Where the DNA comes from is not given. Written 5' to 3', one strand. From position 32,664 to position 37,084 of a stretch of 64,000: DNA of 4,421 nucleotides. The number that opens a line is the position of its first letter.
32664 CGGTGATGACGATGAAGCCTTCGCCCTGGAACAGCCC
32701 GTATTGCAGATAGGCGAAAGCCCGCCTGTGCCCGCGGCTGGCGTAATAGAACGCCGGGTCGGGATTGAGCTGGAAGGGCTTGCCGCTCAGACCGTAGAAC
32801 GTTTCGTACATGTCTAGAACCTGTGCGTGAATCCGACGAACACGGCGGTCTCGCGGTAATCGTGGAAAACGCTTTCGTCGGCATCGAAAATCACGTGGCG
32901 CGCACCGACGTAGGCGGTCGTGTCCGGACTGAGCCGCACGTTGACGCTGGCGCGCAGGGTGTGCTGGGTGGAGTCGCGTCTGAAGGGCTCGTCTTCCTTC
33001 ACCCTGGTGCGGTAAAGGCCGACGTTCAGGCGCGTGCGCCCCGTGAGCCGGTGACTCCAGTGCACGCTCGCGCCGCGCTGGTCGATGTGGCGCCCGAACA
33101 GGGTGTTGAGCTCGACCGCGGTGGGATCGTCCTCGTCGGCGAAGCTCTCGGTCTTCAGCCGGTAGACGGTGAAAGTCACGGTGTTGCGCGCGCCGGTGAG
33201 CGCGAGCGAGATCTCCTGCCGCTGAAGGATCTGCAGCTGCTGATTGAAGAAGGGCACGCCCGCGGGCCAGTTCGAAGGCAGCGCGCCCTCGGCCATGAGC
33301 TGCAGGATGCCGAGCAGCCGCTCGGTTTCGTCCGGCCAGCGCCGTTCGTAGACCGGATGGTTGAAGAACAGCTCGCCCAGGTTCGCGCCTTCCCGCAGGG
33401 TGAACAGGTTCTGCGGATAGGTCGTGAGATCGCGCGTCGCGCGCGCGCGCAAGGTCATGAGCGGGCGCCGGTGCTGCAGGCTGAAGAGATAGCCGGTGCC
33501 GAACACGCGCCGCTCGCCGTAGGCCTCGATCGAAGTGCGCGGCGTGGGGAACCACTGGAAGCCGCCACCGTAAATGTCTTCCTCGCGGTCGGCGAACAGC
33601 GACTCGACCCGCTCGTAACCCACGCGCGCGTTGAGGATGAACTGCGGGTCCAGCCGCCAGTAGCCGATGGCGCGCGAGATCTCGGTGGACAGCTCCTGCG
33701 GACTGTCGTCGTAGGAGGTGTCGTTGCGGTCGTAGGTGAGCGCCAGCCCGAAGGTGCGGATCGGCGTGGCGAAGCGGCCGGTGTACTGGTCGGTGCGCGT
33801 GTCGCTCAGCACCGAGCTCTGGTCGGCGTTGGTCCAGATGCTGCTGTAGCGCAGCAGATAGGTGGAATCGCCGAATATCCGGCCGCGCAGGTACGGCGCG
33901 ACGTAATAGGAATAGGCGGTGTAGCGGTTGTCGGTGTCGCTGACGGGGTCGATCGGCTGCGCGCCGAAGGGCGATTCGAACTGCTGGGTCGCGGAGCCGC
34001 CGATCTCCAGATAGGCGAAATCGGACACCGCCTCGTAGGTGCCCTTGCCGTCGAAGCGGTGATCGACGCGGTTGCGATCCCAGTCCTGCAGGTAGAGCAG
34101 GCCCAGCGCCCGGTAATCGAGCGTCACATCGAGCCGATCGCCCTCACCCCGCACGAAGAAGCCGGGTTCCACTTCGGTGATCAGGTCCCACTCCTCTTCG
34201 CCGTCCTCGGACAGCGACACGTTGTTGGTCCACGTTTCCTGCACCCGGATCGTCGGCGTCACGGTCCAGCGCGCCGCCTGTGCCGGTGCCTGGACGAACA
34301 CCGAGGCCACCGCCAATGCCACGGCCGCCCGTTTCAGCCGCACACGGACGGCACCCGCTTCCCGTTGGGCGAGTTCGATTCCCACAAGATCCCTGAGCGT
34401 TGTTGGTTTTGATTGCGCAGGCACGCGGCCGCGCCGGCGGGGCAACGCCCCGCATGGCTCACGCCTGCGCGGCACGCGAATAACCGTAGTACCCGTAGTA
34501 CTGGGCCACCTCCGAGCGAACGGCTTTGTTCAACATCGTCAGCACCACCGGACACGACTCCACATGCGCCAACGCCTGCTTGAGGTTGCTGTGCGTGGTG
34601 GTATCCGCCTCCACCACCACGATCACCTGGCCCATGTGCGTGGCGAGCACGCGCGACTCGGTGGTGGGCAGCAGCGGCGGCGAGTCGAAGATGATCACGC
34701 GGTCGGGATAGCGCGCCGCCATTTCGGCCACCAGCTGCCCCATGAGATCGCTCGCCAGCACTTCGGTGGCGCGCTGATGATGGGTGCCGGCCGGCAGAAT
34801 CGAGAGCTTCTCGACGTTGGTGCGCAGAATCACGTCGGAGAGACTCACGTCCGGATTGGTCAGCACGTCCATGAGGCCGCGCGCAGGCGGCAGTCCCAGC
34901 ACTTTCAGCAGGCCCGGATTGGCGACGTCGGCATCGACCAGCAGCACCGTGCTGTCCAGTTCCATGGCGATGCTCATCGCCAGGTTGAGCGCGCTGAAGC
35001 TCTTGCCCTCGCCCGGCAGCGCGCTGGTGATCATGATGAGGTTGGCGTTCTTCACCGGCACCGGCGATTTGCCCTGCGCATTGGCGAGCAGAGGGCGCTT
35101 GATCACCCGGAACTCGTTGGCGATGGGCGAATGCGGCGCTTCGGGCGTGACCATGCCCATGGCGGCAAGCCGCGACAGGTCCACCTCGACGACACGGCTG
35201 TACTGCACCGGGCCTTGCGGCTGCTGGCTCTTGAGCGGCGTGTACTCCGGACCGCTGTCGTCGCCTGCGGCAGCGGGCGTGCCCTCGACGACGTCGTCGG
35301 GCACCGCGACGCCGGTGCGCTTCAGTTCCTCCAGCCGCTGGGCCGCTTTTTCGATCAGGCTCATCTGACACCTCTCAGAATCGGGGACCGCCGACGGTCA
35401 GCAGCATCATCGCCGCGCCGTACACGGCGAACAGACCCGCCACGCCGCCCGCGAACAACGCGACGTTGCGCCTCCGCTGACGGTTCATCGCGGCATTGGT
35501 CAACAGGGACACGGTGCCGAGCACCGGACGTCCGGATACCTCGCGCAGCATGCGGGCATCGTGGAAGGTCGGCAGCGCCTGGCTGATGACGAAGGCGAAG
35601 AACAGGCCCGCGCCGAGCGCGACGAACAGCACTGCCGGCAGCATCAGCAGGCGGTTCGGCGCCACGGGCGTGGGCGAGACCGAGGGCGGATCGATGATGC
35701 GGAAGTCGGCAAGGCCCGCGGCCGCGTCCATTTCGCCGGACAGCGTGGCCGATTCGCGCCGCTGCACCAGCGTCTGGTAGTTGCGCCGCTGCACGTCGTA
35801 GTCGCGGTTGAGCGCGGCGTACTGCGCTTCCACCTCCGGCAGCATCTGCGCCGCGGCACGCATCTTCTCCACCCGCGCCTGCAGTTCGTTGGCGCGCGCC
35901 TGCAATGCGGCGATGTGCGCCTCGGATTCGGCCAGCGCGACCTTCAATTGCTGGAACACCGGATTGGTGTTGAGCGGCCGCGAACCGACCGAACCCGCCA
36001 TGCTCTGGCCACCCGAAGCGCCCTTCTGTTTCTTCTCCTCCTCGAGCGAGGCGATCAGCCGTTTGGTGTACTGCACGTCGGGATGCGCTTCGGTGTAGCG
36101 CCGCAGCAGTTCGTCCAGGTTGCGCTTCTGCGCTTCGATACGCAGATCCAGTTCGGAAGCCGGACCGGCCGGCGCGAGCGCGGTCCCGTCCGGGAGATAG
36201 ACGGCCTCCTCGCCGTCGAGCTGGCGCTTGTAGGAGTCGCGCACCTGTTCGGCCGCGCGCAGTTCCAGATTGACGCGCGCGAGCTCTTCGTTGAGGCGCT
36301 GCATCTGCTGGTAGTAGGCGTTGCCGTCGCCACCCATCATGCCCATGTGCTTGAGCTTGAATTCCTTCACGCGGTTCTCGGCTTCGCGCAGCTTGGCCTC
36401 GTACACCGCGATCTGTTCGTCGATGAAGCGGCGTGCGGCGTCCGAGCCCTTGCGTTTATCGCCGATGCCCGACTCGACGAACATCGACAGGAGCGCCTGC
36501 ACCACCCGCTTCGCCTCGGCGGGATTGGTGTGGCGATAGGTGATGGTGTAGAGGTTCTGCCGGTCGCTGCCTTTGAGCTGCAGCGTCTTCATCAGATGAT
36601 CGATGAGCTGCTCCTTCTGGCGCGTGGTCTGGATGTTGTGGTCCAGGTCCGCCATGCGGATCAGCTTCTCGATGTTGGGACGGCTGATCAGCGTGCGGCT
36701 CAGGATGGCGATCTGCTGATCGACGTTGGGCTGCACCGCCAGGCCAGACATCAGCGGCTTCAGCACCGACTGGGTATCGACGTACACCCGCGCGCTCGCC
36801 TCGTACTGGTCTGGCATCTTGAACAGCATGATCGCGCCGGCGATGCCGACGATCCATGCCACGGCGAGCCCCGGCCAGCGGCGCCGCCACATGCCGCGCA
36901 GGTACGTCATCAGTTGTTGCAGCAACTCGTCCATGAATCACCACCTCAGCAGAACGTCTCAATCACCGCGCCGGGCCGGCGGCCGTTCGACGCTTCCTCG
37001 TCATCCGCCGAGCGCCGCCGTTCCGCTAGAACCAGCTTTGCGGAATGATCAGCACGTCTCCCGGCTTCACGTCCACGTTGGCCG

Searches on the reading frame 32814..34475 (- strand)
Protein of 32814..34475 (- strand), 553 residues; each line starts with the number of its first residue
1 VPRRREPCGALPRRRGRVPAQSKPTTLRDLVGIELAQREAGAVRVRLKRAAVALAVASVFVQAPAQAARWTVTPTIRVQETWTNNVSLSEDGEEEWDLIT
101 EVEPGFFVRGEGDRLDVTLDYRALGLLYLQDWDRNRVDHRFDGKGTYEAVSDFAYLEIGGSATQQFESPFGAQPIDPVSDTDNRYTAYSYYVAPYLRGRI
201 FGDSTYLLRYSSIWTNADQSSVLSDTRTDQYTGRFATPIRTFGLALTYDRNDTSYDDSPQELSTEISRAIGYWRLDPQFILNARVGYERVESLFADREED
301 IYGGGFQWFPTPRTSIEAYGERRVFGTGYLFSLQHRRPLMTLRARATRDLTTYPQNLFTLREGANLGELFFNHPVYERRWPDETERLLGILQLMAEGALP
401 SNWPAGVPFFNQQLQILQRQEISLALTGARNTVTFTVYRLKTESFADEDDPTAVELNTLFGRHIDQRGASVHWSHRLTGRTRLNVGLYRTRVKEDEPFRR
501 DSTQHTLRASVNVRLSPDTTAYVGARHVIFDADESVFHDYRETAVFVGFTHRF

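Call 54: search_protein_families(library=ncbifam, proteins=[window:32814-34475:-], max_evalue=1)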
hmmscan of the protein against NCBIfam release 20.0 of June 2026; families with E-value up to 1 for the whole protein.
window:32814-34475:- (553 aa): 1 family
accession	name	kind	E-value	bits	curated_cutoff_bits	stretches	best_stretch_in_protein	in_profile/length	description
TIGR03016.1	pepcterm_hypo_1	hypoth_equivalog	7.9e-81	272.4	90.85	1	67-553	1-477/477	TIGR03016 family PEP-CTERM system-associated outer membrane protein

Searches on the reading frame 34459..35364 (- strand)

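Call 54: search_protein_families(library=ncbifam, proteins=[window:34459-35364:-], max_evalue=1)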
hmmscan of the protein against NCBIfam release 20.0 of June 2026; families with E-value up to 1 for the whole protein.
window:34459-35364:- (301 aa): 17 families
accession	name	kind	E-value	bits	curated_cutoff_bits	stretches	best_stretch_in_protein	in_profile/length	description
TIGR03018.1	pepcterm_TyrKin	hypoth_equivalog_domain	2.4e-82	275.3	230.65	1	71-279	1-207/207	XrtA-associated tyrosine autokinase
TIGR01007.1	eps_fam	subfamily_domain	8.6e-26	90.7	108.05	1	106-294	16-204/204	polysaccharide biosynthesis tyrosine autokinase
TIGR01005.1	eps_transp_fam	subfamily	4.7e-22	78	411.7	1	74-279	519-719/754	exopolysaccharide transport protein family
NF008568.0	PRK11519.1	equivalog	1.3e-21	76.5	1068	1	107-297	526-715/720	tyrosine-protein kinase Wzc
TIGR03029.1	EpsG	equivalog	5.4e-18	65.1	313.8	1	106-265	102-257/274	chain length determinant protein tyrosine kinase EpsG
NF007350.0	PRK09841.1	equivalog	6.2e-18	64.3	1248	1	106-299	530-724/726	tyrosine-protein kinase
TIGR01968.1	minD_bact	equivalog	9.1e-09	35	212.9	1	108-254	2-144/261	septum site-determining protein MinD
TIGR03371.1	cellulose_yhjQ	equivalog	4.7e-08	32.8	157.85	1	108-266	2-159/246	cellulose biosynthesis protein BcsQ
NF047398.1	AAA_KGGVGR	domain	1.5e-05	25.4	90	1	112-199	7-106/190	KGGVGR-motif variant AAA ATPase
NF008669.0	PRK11670.1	equivalog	0.00019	20.4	348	1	107-162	107-161/369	iron-sulfur cluster carrier protein ApbC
TIGR03815.1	CpaE_hom_Actino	equivalog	0.00029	20.1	154.45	1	104-257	108-258/340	septum site-determining protein Ssd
NF041136.1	MrpORP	equivalog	0.0012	18.2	450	1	108-160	6-57/365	iron-sulfur cluster carrier protein MrpORP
NF008079.0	PRK10818.1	equivalog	0.016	14.5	508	1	107-234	2-127/270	septum site-determining protein MinD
NF041546.1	ParA_partition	equivalog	0.041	13.4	180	1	118-146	10-37/203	ParA family partition ATPase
NF007840.0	PRK10553.1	equivalog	0.058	13.7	113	0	232-257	29-54/87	chaperone NapD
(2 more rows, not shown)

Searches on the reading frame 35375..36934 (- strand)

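Call 54: search_protein_families(library=ncbifam, proteins=[window:35375-36934:-], max_evalue=1)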
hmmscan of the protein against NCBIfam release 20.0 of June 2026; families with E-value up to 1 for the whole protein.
window:35375-36934:- (519 aa): 9 families
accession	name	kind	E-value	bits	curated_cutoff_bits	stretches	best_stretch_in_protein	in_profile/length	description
TIGR03007.1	pepcterm_ChnLen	equivalog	7.1e-176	585.3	278.85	1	6-510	1-495/498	XrtA system polysaccharide chain length determinant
TIGR01005.1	eps_transp_fam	subfamily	9.9e-20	70.3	411.7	1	91-479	116-481/754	exopolysaccharide transport protein family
TIGR03017.1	EpsF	equivalog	7.5e-19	67.8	422.75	1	14-475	9-443/444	chain length determinant protein EpsF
NF008568.0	PRK11519.1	equivalog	1.3e-06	26.9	1068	2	346-450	346-444/720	tyrosine-protein kinase Wzc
NF007350.0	PRK09841.1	equivalog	0.00025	19.3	1248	1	351-451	351-445/726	tyrosine-protein kinase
NF045487.1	ASRP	equivalog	0.00031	19.5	300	2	335-402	121-188/593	archaea-specific SMC-related protein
NF033632.1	SLATT_4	domain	0.019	14.8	55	1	335-395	64-123/154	SLATT domain-containing protein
NF009415.0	PRK12779.1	equivalog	0.052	11.4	1519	1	44-209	15-176/944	putative bifunctional glutamate synthase subunit beta/2-polyprenylphenol hydroxylase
TIGR03009.1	plancto_dom_2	subfamily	0.12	12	90.5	1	171-252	1-81/212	TIGR03009 domain-containing protein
